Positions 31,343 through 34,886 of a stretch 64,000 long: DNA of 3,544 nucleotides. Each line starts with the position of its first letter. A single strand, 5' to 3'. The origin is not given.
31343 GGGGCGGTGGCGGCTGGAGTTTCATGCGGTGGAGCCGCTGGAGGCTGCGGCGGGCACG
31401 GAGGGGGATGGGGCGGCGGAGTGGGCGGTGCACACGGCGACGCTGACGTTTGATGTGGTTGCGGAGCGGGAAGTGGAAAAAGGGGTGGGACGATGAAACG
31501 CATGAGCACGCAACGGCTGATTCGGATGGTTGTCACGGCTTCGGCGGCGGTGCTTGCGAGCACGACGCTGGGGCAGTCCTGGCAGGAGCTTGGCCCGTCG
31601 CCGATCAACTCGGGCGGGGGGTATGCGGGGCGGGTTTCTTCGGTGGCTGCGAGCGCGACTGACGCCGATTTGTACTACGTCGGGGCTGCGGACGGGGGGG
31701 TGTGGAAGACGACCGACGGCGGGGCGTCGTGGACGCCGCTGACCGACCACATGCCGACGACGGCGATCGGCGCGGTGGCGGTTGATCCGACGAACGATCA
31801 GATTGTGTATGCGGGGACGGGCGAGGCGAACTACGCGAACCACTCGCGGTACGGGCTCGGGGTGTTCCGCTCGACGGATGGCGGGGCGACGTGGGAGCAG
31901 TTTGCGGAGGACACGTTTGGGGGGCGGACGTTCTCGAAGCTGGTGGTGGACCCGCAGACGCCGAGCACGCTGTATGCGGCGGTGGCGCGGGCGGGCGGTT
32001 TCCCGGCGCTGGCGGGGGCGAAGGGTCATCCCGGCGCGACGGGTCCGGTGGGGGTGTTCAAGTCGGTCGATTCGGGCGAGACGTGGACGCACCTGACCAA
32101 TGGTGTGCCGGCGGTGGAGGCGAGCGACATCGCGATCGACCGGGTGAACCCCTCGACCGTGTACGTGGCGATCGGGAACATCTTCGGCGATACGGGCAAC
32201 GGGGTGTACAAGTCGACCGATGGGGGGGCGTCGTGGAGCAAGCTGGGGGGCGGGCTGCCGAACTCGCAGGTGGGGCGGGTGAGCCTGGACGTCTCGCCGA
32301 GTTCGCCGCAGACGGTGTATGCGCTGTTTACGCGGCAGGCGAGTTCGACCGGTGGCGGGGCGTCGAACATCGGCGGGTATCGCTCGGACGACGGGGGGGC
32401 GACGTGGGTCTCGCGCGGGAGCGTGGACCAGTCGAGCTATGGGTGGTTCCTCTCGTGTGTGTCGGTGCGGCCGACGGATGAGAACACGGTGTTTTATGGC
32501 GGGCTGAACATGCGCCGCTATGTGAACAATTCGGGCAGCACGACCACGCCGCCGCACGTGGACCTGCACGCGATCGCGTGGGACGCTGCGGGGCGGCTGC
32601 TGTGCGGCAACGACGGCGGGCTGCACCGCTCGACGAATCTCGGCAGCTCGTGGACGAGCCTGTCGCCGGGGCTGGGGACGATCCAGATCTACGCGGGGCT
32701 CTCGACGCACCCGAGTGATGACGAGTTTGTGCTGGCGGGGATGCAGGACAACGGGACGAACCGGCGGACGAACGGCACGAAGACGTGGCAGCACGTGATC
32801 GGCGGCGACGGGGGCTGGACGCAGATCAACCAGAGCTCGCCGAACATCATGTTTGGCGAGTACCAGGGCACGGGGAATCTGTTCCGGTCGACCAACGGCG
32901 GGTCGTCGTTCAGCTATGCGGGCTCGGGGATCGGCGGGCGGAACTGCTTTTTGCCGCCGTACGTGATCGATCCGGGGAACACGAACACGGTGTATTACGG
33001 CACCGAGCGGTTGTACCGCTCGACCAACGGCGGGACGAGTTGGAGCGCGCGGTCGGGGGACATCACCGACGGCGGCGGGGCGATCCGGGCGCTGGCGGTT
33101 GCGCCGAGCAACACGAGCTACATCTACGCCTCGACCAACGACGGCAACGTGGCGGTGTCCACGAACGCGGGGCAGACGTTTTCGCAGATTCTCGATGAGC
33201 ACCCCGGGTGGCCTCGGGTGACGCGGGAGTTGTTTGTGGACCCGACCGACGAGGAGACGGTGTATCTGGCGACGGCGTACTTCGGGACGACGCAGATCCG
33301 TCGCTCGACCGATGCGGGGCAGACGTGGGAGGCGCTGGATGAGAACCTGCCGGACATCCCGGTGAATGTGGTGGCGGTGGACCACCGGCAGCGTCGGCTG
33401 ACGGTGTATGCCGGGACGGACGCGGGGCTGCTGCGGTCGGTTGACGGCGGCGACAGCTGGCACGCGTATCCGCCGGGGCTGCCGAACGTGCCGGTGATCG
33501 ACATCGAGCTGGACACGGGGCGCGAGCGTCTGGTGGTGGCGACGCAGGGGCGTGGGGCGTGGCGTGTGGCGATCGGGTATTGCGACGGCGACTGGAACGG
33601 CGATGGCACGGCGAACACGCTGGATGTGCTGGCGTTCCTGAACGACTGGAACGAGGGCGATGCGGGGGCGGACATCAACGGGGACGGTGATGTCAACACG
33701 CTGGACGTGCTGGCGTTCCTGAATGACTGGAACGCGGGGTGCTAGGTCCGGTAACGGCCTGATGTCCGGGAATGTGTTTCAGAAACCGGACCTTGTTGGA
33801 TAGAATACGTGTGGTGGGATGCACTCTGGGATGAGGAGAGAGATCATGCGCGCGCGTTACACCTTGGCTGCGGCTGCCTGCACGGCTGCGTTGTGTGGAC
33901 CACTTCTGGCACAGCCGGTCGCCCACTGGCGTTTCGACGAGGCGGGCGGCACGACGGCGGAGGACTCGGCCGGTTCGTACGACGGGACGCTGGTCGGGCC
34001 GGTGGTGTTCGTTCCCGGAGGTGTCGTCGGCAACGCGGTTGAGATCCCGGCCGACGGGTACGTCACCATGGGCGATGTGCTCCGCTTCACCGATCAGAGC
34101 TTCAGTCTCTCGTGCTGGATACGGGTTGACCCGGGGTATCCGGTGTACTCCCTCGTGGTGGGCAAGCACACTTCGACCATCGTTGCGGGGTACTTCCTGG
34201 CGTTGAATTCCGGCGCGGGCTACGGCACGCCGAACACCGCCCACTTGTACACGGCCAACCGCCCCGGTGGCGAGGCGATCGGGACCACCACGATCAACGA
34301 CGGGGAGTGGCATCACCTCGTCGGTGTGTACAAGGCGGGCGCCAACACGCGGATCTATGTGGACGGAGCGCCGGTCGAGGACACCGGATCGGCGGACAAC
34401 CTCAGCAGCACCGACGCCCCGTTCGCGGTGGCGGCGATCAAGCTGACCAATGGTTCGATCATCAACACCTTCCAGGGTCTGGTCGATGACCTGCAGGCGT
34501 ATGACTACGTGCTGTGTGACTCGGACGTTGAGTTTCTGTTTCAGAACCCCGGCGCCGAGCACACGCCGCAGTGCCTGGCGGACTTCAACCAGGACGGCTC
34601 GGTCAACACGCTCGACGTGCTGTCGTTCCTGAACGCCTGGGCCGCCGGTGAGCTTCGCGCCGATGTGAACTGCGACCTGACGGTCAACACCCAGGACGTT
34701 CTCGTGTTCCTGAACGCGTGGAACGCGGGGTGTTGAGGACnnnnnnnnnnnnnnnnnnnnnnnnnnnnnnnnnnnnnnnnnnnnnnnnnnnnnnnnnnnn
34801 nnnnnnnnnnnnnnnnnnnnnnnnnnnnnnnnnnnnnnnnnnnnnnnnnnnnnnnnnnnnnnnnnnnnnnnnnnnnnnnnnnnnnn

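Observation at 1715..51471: Thirteen proteins in one 64-kb window end in the same double EF-hand/dockerin-like module with a terminal Cys, and no cohesin-like partner is in sight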

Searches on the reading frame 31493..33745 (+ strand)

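Call 13: search_protein_families(library=pfam, proteins=[window:31493-33745:+], max_evalue=0.01)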
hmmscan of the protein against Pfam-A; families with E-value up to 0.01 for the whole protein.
window:31493-33745:+ (750 aa): 5 families
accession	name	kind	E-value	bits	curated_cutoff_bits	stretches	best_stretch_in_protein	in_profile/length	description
PF15902.12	Sortilin-Vps10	-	1.4e-25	90.5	33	3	188-308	3-112/446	Sortilin, neurotensin receptor 3,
PF02012.26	BNR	-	5.7e-11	41.1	27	0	125-135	1-11/12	BNR/Asp-box repeat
PF13088.12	BNR_2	-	1.3e-07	31.7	31.4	0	73-250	87-250/277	BNR repeat-like domain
PF00404.24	Dockerin_1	-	0.00022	21.8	22.9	1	699-740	2-50/57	Dockerin type I domain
PF14870.12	PSII_BNR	-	0.00037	20.3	27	0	604-658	86-139/303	Photosynthesis system II assembly factor YCF48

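Call 16: search_protein_families(library=ncbifam, proteins=[window:31493-33745:+], max_evalue=0.01)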
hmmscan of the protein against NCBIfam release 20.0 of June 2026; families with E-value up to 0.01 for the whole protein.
window:31493-33745:+ (750 aa): 3 families
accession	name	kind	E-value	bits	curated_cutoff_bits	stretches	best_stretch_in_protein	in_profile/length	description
NF045728.1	glycosyl_F510_1955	equivalog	1.1e-50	172.2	175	6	585-671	103-184/246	F510_1955 family glycosylhydrolase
NF041540.1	dockerin_GC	domain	1.9e-11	44.2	29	1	697-750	1-67/67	GC-type dockerin domain-anchored protein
NF010237.0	PRK13684.1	equivalog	1.4e-07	30.9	326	1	604-659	113-167/334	photosynthesis system II assembly factor Ycf48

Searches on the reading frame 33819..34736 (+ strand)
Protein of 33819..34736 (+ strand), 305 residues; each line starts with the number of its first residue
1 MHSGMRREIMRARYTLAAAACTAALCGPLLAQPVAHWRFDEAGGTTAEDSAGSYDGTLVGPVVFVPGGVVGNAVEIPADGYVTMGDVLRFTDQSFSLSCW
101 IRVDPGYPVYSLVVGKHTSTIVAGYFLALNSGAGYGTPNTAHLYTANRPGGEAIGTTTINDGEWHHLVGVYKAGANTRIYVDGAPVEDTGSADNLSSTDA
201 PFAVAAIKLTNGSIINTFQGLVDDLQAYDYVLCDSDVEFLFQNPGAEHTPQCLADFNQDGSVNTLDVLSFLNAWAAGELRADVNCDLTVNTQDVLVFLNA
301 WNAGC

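Call 13: search_protein_families(library=pfam, proteins=[window:33819-34736:+], max_evalue=0.01)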
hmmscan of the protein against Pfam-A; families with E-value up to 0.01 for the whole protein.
window:33819-34736:+ (305 aa): 3 families
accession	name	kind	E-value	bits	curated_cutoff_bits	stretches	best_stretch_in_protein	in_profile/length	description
PF13385.13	Laminin_G_3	-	3.2e-20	73.2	27.6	1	79-237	4-150/151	Concanavalin A-like lectin/glucanases superfamily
PF00404.24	Dockerin_1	-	1.8e-06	28.5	22.9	1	254-296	2-51/57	Dockerin type I domain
PF02210.31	Laminin_G_2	-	0.00093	20.1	22.9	1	156-226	47-122/126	Laminin G domain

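Call 16: search_protein_families(library=ncbifam, proteins=[window:33819-34736:+], max_evalue=0.01)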
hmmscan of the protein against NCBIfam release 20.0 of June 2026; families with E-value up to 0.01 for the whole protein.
window:33819-34736:+ (305 aa): 2 families
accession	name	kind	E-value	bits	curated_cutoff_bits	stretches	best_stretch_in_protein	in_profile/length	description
NF041540.1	dockerin_GC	domain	2.4e-15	56.7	29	1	252-305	1-67/67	GC-type dockerin domain-anchored protein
NF052521.1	TafC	equivalog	6.8e-14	51.8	410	1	83-243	205-362/373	TafC family fimbrial protein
